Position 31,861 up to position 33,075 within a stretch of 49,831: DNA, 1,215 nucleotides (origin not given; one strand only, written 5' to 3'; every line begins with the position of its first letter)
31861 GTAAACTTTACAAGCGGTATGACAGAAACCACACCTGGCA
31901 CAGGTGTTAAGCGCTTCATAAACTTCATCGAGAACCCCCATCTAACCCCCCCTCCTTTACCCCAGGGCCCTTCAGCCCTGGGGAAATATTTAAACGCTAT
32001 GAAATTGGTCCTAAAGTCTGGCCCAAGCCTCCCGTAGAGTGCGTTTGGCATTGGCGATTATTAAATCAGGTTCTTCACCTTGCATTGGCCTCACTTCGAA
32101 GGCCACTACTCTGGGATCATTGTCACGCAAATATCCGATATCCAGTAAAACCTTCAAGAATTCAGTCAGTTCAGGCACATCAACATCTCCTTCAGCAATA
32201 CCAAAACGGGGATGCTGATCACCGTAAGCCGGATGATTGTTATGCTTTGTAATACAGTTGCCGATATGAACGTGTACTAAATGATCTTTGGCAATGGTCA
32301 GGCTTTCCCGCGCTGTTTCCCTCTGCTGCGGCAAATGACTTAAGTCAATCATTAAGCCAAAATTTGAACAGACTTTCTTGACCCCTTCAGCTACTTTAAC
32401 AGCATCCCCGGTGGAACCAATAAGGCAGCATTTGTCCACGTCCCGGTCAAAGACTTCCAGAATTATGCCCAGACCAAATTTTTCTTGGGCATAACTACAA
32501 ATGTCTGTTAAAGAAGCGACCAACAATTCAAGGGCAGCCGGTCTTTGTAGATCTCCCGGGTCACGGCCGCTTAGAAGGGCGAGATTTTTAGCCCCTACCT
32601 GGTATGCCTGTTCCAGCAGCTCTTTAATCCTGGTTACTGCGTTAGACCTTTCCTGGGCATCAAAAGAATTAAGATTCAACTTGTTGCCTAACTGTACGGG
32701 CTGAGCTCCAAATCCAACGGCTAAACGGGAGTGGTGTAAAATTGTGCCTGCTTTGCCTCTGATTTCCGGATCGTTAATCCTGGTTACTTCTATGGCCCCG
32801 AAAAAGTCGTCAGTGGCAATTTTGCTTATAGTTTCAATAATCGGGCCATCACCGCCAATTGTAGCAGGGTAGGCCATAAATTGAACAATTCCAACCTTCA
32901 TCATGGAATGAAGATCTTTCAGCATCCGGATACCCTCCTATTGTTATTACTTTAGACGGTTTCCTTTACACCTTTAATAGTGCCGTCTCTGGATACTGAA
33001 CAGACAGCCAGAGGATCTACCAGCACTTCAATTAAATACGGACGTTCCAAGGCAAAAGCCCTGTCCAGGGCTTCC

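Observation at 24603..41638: Sigma-54-controlled 14-gene operon joining a corrinoid methyltransferase module to acid-sugar/C2-type carbon enzymes: candidate undescribed demethylation-coupled catabolic system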

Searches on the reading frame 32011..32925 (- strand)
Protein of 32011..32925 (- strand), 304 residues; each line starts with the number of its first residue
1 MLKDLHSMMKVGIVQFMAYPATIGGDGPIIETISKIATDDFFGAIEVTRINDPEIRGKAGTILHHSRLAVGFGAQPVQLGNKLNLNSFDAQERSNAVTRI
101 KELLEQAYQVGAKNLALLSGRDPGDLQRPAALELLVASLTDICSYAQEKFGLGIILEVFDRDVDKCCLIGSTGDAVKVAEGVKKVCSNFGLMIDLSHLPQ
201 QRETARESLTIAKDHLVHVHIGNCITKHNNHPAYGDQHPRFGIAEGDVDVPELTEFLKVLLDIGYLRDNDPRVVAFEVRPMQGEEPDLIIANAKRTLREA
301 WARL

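Call 3: search_protein_families(library=pfam, proteins=[window:32011-32925:-])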
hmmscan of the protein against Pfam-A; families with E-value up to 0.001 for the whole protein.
window:32011-32925:- (304 aa): 1 family
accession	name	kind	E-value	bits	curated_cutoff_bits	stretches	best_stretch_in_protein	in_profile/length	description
PF01261.30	AP_endonuc_2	-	5.8e-19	69.2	31.1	1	81-269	51-222/249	Xylose isomerase-like TIM barrel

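Call 5: search_protein_families(library=ncbifam, proteins=[window:32011-32925:-], max_evalue=0.00001)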
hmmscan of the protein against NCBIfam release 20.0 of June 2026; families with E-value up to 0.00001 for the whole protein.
window:32011-32925:- (304 aa): 1 family
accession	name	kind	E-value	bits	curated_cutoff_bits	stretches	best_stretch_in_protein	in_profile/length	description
NF041099.2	keto_glucon_epim_IolO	equivalog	2.2e-09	37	300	1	64-223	58-213/269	5-keto-L-gluconate epimerase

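Call 36: search_solved_structures(query=window:32011-32925:-, max_evalue=0.01)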
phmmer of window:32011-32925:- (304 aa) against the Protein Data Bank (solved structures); distinct sequences matched with E-value up to 0.01: 2.
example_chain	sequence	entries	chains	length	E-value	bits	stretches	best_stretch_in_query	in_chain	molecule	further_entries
8xix_A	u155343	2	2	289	4.3e-06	29.4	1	79-226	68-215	D-tagatose 3-epimerase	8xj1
8xiv_A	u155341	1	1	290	4.4e-06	29.4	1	79-226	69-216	D-tagatose 3-epimerase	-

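Call 66: find_homologous_proteins(query=window:32011-32925:-, max_evalue=1e-30)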
Query window:32011-32925:- (304 aa): 3519 proteins with E <= 1e-30 among 6467 candidates; the best 120 are listed.
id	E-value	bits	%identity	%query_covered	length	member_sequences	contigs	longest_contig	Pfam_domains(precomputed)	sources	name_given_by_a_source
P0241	3.6e-200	681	100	100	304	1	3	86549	PF01261.31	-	-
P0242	5.3e-135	467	69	100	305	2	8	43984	PF01261.31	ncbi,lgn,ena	-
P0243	4.9e-133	461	68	100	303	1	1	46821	PF01261.31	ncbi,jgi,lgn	-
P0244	1.9e-125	436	65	100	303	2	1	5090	PF01261.31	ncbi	-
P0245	4.6e-120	418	66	98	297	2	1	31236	PF01261.31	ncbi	-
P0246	1.1e-113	397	60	100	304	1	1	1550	PF01261.31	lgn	-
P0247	8.1e-110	385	57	100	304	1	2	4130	PF01261.31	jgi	-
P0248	8.1e-109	381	57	100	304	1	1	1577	PF01261.31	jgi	-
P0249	1.7e-108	380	58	97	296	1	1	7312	PF01261.31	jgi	-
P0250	2.0e-108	380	57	99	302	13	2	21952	PF01261.31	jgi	-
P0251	4.0e-108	379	57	100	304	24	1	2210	PF01261.31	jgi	jgi:sugar phosphate isomerase/epimerase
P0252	4.0e-108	379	56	100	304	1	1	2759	PF01261.31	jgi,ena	-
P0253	5.5e-108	379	56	100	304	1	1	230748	PF01261.31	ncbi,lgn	ncbi:MAG: TIM barrel protein [Candidatus Caldatribacteriota bacterium]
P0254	5.9e-108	379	56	100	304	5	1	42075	PF01261.31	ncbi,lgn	-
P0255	6.7e-108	378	56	100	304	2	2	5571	PF01261.31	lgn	-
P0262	4.7e-107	376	55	100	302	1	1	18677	PF01261.31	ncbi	ncbi:MAG: sugar phosphate isomerase/epimerase family protein [Candidatus Methylomirabilales bacteriu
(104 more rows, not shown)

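Call 67: find_encoding_contigs(protein=P0245, flank=10000, max_places=1)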
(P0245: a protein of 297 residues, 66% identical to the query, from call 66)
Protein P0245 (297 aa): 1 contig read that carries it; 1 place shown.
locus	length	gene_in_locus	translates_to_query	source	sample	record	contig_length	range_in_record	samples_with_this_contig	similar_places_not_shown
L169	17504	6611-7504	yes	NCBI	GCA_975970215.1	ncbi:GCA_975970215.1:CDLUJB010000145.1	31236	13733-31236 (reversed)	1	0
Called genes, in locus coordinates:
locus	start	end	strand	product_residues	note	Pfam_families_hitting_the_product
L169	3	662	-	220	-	?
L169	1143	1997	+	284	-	PF03358:FMN_red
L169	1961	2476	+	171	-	PF00383:dCMP_cyt_deam_1, PF14437:MafB19-deam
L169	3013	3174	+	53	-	PF02416:TatA_B_E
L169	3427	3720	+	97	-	-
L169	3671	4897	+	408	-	PF04295:GD_AH_second, PF20629:GD_AH_C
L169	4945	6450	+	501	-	PF00171:Aldedh, PF05893:LuxC (faint)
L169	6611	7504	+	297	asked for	PF01261:AP_endonuc_2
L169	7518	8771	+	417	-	PF12838:Fer4_7 (weak), PF13183:Fer4_8, PF13534:Fer4_17, PF02754:CCG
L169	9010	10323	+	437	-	PF01565:FAD_binding_4, PF02913:FAD-oxidase_C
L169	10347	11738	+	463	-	PF01565:FAD_binding_4, PF02913:FAD-oxidase_C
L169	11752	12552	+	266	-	PF23441:SDR, PF00106:adh_short, PF08659:KR, PF13561:adh_short_C2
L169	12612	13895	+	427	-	PF00465:Fe-ADH, PF13685:Fe-ADH_2, PF25137:ADH_Fe_C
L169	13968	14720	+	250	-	PF01925:TauE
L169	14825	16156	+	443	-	PF07690:MFS_1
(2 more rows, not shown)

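Call 68: find_encoding_contigs(protein=P0253, flank=10000, max_places=1)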
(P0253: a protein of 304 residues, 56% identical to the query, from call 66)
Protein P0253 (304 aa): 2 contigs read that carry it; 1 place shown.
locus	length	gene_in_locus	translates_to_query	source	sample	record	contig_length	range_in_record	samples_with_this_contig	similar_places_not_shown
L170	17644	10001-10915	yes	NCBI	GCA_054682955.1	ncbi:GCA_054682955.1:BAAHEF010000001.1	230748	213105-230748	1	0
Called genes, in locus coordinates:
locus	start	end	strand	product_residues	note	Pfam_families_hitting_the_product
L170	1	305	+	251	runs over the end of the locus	PF13476:AAA_23 (weak), PF00005:ABC_tran, PF12399:BCA_ABC_TP_C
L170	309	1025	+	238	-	PF00005:ABC_tran, PF02463:SMC_N (faint), PF13555:AAA_29 (weak), PF13304:AAA_21 (weak)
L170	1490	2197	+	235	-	PF00392:GntR, PF07729:FCD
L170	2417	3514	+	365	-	PF03401:TctC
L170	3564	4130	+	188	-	PF07331:TctB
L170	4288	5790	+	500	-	PF01970:TctA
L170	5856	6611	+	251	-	PF03328:HpcH_HpaI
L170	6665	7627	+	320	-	PF00389:2-Hacid_dh, PF02826:2-Hacid_dh_C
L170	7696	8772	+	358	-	PF02615:Ldh_2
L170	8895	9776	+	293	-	PF00701:DHDPS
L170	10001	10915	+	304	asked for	PF01261:AP_endonuc_2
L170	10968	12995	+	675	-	PF00456:Transketolase_N, PF13292:DXP_synthase_N, PF02779:Transket_pyr, PF02780:Transketolase_C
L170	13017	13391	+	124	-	PF04126:Cyclophil_like, PF18050:Cyclophil_like2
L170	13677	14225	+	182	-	PF00156:Pribosyltran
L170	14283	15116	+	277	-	PF00970:FAD_binding_6 (weak), PF10418:DHODB_Fe-S_bind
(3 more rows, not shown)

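Call 69: find_encoding_contigs(protein=P0262, flank=10000, max_places=1)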
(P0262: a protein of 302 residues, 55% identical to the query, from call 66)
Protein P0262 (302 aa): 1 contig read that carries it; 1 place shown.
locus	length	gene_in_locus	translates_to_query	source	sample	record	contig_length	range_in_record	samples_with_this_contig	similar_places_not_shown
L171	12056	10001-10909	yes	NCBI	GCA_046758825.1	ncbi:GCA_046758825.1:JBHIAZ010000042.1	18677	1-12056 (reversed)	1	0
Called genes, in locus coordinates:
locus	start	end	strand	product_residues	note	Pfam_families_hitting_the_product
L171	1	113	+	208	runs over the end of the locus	-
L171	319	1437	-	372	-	PF13439:Glyco_transf_4, PF13579:Glyco_trans_4_4, PF13477:Glyco_trans_4_2, PF20706:GT4-conflict, PF00534:Glycos_transf_1, PF13692:Glyco_trans_1_4, PF13524:Glyco_trans_1_2 (weak)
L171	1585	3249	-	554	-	PF10079:Rossmann-like_BshC, PF24850:CC_BshC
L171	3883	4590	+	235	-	PF01618:MotA_ExbB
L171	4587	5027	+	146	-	PF02472:ExbD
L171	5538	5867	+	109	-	PF13103:TonB_2, PF03544:TonB_C (weak)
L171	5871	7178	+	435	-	PF04052:TolB_N, PF26550:Tricorn_2nd, PF26549:Tricorn_N, PF07676:PD40, PF26549:Tricorn_N, PF07676:PD40, PF26550:Tricorn_2nd, PF26549:Tricorn_N, +7 more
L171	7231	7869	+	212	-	PF00691:OmpA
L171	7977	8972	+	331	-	PF16331:TolA_bind_tri (faint), PF14559:TPR_19 (faint), PF07719:TPR_2 (faint), PF13428:TPR_14 (faint), PF13432:TPR_16 (faint), PF13525:YfiO, PF13174:TPR_6 (weak)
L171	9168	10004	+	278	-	PF09339:HTH_IclR, PF01614:IclR_C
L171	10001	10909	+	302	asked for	PF01261:AP_endonuc_2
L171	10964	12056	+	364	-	PF02776:TPP_enzyme_N, PF00205:TPP_enzyme_M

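Call 98: predict_structure(alignment_id=A3)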
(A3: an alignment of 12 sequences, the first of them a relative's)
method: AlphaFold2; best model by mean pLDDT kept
length: 304 residues; sequences in the alignment: 12
mean_pLDDT: 93.0   pTM: 0.90
mean pLDDT of the five models: 93.0, 86.2, 84.4, 84.0, 82.2
residues with pLDDT >= 90: 238; 70-90: 61; 50-70: 5; < 50: 0
segments of 3 or more residues with pLDDT < 50: none
pLDDT, mean of each block of 10 residues (from residue 1): 84 95 89 97 97 96 97 92 95 98 97 96 94 98 97 94 80 96 96 91 93 96 85 80 86 96 93 94 91 95 95
secondary structure, 60 per line:
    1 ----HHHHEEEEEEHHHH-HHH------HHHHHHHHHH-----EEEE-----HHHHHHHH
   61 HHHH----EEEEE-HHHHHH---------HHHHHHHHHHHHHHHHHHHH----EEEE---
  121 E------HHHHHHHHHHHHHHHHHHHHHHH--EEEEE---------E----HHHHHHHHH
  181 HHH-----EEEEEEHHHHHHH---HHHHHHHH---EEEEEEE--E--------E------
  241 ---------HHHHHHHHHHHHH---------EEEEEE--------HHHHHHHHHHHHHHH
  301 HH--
elements in order: H5-8 E9-14 H15-18 H29-38 E44-47 H53-64 E69-73 H75-80 H90-109 E114-117 H128-150 E153-157 H172-183 E189-194 H195-201 H205-212 E216-222 H250-262 E272-277 H286-302

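Call 100: fold_search(model_id=the predicted structure, library=pdb)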
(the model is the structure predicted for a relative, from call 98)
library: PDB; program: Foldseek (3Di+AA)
matches with E <= 10: 1886; with E <= 0.001: 510
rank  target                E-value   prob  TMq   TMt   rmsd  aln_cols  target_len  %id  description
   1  8xiv                  1.8e-13  1.00  0.70  0.73   4.8       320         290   18  Production of D-psicose (released 2024-12-25)
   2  8z1i_B                2.7e-13  1.00  0.72  0.79   3.8       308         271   15  Crystal structure of the isomerase Art22 with ethylene glycol (released 2025-04-16)
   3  8xix                  3.4e-13  1.00  0.70  0.74   5.5       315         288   19  KeDt3e within Co (released 2024-12-25)
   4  9koj_A                5.1e-13  1.00  0.70  0.76   4.2       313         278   15  Crystal structure of the isomerase Art22 (released 2025-07-30)
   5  4q7i_B                9.9e-13  1.00  0.70  0.73   3.9       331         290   18  Crystal structure of engineered thermostable D-tagatose 3-epimerase PcDTE-Var8 (released 2014-10-22)
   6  3wqo_A                1.2e-12  1.00  0.73  0.81   3.3       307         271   18  Crystal structure of D-tagatose 3-epimerase-like protein (released 2014-07-09)
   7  1i60                  1.3e-12  1.00  0.72  0.78   3.8       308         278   18  Structural genomics, IOLI protein (released 2002-03-13)
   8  3vnj_A                1.6e-12  1.00  0.65  0.68   5.8       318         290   21  Crystal structures of D-Psicose 3-epimerase with D-psicose from Clostridium cellulolyticum H10 (released 2012-08-01)
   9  3vnk_A                1.6e-12  1.00  0.63  0.65   5.9       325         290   21  Crystal structures of D-Psicose 3-epimerase with D-fructose from Clostridium cellulolyticum H10 (released 2012-08-01)
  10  8z1i_A                1.7e-12  1.00  0.69  0.75   4.4       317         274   14  Crystal structure of the isomerase Art22 with ethylene glycol (released 2025-04-16)
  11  8yec_C                2.1e-12  1.00  0.69  0.70   5.1       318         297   18  Crystal structure of L-ribulose 3-epimerase in complex with D-allulose (released 2025-02-12)
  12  8yec_E                2.3e-12  1.00  0.72  0.74   3.9       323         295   17  Crystal structure of L-ribulose 3-epimerase in complex with D-allulose (released 2025-02-12)
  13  4q7i_A                2.3e-12  1.00  0.71  0.73   3.6       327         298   17  Crystal structure of engineered thermostable D-tagatose 3-epimerase PcDTE-Var8 (released 2014-10-22)
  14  4ytr_B                2.4e-12  1.00  0.72  0.74   3.5       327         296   17  Crystal structure of D-tagatose 3-epimerase C66S from Pseudomonas cichorii in complex with 1-deoxy L-tagatose (released 2016-03-23)
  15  4xsl_D                2.9e-12  1.00  0.71  0.73   3.5       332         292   17  Crystal strcutre of D-tagatose 3-epimerase C66S from Pseudomonas cichorii in complex with glycerol (released 2016-01-27)
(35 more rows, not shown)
